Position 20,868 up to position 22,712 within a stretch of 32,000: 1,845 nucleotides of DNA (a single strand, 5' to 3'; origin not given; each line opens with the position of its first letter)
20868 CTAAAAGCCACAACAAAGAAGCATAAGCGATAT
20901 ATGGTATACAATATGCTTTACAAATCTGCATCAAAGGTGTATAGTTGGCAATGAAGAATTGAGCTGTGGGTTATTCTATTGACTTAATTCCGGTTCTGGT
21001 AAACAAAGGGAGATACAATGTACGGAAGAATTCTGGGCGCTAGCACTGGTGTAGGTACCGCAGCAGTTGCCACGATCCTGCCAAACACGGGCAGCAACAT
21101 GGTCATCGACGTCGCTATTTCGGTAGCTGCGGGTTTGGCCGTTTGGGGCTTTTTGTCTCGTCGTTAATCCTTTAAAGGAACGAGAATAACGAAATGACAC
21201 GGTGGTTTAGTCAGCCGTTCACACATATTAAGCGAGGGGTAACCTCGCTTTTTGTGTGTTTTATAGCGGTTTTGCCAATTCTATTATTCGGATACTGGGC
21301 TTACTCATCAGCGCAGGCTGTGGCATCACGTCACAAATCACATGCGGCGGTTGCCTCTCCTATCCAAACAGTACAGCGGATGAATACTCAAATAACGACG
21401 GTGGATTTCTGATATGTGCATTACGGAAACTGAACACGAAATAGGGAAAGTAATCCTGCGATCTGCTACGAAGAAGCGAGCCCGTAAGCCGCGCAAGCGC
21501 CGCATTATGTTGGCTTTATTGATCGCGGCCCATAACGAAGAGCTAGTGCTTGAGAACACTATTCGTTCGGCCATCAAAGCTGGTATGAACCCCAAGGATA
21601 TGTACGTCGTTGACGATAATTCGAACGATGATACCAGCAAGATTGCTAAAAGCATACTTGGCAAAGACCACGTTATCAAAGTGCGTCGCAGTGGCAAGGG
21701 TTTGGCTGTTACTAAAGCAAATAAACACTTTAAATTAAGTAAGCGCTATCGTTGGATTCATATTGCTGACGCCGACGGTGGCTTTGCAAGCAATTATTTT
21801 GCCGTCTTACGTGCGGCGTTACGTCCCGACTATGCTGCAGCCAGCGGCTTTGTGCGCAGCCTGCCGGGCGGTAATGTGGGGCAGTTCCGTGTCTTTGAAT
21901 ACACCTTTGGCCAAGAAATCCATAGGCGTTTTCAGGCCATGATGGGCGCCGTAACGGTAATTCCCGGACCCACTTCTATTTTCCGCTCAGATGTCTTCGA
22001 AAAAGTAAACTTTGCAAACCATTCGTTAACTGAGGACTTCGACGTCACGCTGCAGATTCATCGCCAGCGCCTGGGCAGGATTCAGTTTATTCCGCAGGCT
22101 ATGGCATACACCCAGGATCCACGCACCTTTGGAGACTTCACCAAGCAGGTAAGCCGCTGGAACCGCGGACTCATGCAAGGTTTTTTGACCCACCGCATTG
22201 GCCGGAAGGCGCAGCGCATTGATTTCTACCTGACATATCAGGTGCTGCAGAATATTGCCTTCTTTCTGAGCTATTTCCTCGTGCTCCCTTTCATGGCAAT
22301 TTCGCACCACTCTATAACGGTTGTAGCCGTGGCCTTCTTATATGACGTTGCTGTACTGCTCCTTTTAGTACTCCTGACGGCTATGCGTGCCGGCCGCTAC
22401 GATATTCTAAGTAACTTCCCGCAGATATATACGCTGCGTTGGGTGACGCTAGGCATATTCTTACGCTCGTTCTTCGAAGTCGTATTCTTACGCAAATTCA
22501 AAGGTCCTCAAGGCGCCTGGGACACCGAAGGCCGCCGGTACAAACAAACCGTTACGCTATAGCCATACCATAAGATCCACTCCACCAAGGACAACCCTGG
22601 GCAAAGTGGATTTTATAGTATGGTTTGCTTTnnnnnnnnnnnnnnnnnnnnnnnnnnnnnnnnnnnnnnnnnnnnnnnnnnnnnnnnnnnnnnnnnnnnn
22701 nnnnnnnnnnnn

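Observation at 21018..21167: Unannotated 49-codon ORF that is essentially a bare LPNTG sorting signal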

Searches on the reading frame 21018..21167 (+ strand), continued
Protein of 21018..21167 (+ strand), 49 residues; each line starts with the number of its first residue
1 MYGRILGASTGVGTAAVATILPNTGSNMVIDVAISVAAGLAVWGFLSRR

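Call 67: search_protein_families(library=pfam, proteins=[L001:10299-10895:+, L001:8188-9105:+, L015:4645-5808:+], max_evalue=5)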
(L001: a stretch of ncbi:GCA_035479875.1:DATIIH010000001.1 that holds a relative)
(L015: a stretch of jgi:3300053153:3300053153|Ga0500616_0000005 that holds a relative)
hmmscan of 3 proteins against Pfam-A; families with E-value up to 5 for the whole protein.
L001:10299-10895:+ (198 aa): 2 families
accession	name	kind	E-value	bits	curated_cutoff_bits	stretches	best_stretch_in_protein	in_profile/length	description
PF01027.25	Bax1-I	-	0.0021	18.3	34.1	1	7-91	123-204/207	Inhibitor of apoptosis-promoting Bax1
PF13347.12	MFS_2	-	0.082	11.9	27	1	2-87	139-221/427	MFS/sugar transport protein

L001:8188-9105:+ (305 aa): 1 family
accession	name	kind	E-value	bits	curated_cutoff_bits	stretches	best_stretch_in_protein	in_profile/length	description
PF01522.26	Polysacc_deac_1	-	4.3e-21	75.6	23.1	1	72-189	6-114/124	Polysaccharide deacetylase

L015:4645-5808:+ (387 aa): 19 families
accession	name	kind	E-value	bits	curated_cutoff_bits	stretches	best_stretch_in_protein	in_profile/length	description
PF13620.12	CarboxypepD_reg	-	1.2e-09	38.8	32.3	1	219-290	1-80/82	Carboxypeptidase regulatory-like domain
PF24025.1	Ig_DR_A0283-like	-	0.00016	22.4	27.1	1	217-265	6-61/102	DR_A0283-like, Ig-like domain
PF17802.7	SpaA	-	0.00048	20.7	23.1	1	220-265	3-57/91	Prealbumin-like fold domain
PF14686.12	fn3_3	-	0.00057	20.1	24.4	1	244-284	29-72/75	Polysaccharide lyase family 4, domain II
PF10794.15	DUF2606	-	0.0007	19.8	25.4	1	236-288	78-130/134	Protein of unknown function (DUF2606)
PF13715.12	CarbopepD_reg_2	-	0.00091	19.7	32.2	1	223-291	4-76/88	CarboxypepD_reg-like domain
PF07495.19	Y_Y_Y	-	0.0011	19.2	26.6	1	239-270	17-48/65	Y_Y_Y domain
PF24107.1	DUF7382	-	0.0033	17.7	27.4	1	218-247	20-49/65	Domain of unknown function (DUF7382)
PF09430.16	EMC7_beta-sandw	-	0.0079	16.8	26.6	1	228-272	3-51/122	ER membrane protein complex subunit 7, beta-sandwich domain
PF17789.7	MG4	-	0.011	16.4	24.7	1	217-256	15-60/95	Macroglobulin domain MG4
PF18565.7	Glyco_hydro2_C5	-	0.011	16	32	1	217-239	17-39/103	Glycoside hydrolase family 2 C-terminal domain 5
PF23616.1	Ig_GEX2_N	-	0.015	15.9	27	1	213-274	38-97/105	GEX2 N-terminal Ig-like domain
PF18962.6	Por_Secre_tail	-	0.025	15.3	27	1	214-277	17-73/75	Secretion system C-terminal sorting domain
PF08773.16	CathepsinC_exc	-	0.11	13.3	27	1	264-328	17-83/121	Cathepsin C exclusion domain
PF15976.11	CooC_C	-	0.14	12.7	29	1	213-279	12-77/93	CS1-pili formation C-terminal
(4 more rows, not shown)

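Call 83: predict_structure(alignment_id=A1)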
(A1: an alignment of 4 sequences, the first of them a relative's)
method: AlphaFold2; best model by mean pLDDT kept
length: 49 residues; sequences in the alignment: 4
mean_pLDDT: 64.6   pTM: 0.36
mean pLDDT of the five models: 64.6, 64.5, 62.2, 59.7, 58.2
residues with pLDDT >= 90: 0; 70-90: 12; 50-70: 36; < 50: 1
segments of 3 or more residues with pLDDT < 50: none
pLDDT, mean of each block of 10 residues (from residue 1): 59 62 62 73 67
secondary structure, 60 per line:
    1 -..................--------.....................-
elements in order: H2-19 H28-48

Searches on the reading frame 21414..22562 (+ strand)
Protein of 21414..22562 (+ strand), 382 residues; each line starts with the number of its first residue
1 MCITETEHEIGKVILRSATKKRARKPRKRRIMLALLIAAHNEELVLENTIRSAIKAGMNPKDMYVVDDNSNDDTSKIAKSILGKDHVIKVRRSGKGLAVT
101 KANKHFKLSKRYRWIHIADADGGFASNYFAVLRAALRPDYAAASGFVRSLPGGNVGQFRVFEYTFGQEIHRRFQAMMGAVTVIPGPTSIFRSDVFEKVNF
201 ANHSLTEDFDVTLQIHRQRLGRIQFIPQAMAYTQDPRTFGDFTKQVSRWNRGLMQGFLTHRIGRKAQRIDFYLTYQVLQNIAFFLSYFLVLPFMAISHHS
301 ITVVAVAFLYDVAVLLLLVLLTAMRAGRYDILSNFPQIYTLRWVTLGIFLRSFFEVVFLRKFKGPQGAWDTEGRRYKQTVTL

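Call 6: search_protein_families(library=ncbifam, proteins=[window:21414-22562:+], max_evalue=1)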
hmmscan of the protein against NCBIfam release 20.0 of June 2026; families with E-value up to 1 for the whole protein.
window:21414-22562:+ (382 aa): 16 families
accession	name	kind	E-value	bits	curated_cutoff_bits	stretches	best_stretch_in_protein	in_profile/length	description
TIGR03937.1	PgaC_IcaA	equivalog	2.5e-24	86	422.3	1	20-316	34-339/407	poly-beta-1,6-N-acetyl-D-glucosamine synthase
NF053846.1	glyco_with_XrtP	equivalog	2.4e-11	43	520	2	22-134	32-156/440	XrtP-associated glycosyltransferase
TIGR03111.1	glyc2_xrt_Gpos1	hypoth_equivalog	6e-11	41.8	363.95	2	159-315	191-356/439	TIGR03111 family XrtG-associated glycosyltransferase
TIGR03030.1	CelA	equivalog_domain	3.1e-07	28.8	699.1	1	186-261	310-385/714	UDP-forming cellulose synthase catalytic subunit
TIGR04283.1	glyco_like_mftF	equivalog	4.4e-07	29.7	182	1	34-230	2-182/221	TIGR04283 family arsenosugar biosynthesis glycosyltransferase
TIGR04242.1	nodulat_NodC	equivalog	9.2e-07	28.1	550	1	161-326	184-356/395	chitooligosaccharide synthase NodC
TIGR04182.1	glyco_TIGR04182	equivalog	2.5e-06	27.1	325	1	34-310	3-267/293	S-layer glycoprotein N-glycosyltransferase AglJ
NF047683.1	TeichurnBiosyTuaG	equivalog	4.7e-06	26.4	400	1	32-122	7-97/252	teichuronic acid biosynthesis protein TuaG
NF041865.1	EpsU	equivalog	1.6e-05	24.1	700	1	15-257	23-269/394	exopolysaccharide biosynthesis GT2 family glycosyltransferase EpsU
NF050050.1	ProtGlycPglI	equivalog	4.5e-05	23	500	1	32-108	3-79/306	GalNAc(5)-diNAcBac-PP-undecaprenol beta-1,3-glucosyltransferase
TIGR03469.1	HpnB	hypoth_equivalog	0.0019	17.3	379.25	1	32-121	45-145/386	hopene-associated glycosyltransferase HpnB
NF041391.1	DPhHxTase_Halo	equivalog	0.02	13.9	375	1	39-104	3-65/213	dolichyl-phosphate hexose transferase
NF007482.0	PRK10073.1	equivalog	0.026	13.6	423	1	31-125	6-99/334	glycosyltransferase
NF010496.0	PRK13915.1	equivalog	0.041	13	262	1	28-80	28-83/307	glucosyl-3-phosphoglycerate synthase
NF045692.1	OglycostaseCruG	equivalog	0.077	11.9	600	1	33-91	43-101/386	2'-O-glycosyltransferase CruG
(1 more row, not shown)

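Call 8: search_protein_families(library=pfam, proteins=[window:21414-22562:+], max_evalue=0.1)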
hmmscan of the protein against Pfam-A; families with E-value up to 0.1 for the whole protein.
window:21414-22562:+ (382 aa): 6 families
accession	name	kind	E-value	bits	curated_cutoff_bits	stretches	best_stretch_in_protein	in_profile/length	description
PF13641.12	Glyco_tranf_2_3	-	3.9e-17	63.5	27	1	33-252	3-230/230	Glycosyltransferase like family 2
PF13632.12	Glyco_trans_2_3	-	5.7e-16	59.4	27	1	114-310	1-183/198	Glycosyl transferase family group 2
PF00535.33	Glycos_transf_2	-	1.4e-14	54.8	23.3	1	36-197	3-166/168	Glycosyl transferase family 2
PF13506.12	Glyco_transf_21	-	1.4e-07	31.6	21.7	1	109-251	28-174/174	Glycosyl transferase family 21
PF13704.12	Glyco_tranf_2_4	-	0.00029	21.7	27.5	1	40-121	1-81/98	Glycosyl transferase family 2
PF03142.21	Chitin_synth_2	-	0.0042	16.2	27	1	157-193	251-287/527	Chitin synthase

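Call 37: search_solved_structures(query=window:21414-22562:+, max_evalue=0.001)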
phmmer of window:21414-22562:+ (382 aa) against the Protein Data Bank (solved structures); distinct sequences matched with E-value up to 0.001: 4.
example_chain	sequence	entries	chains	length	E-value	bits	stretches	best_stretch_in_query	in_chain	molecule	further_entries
5ej1_A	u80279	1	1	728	3e-07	33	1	167-295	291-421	Putative cellulose synthase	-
4hg6_A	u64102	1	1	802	3.4e-07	32.9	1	167-295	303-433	Cellulose Synthase Subunit A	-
4p00_A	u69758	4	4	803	3.4e-07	32.9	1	167-295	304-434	Cellulose Synthase A subunit | Cellulose Synthase subunit A | Putative cellulose synthase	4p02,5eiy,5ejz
6p61_A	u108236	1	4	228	0.00024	23.5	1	29-136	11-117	Glycosyltransferase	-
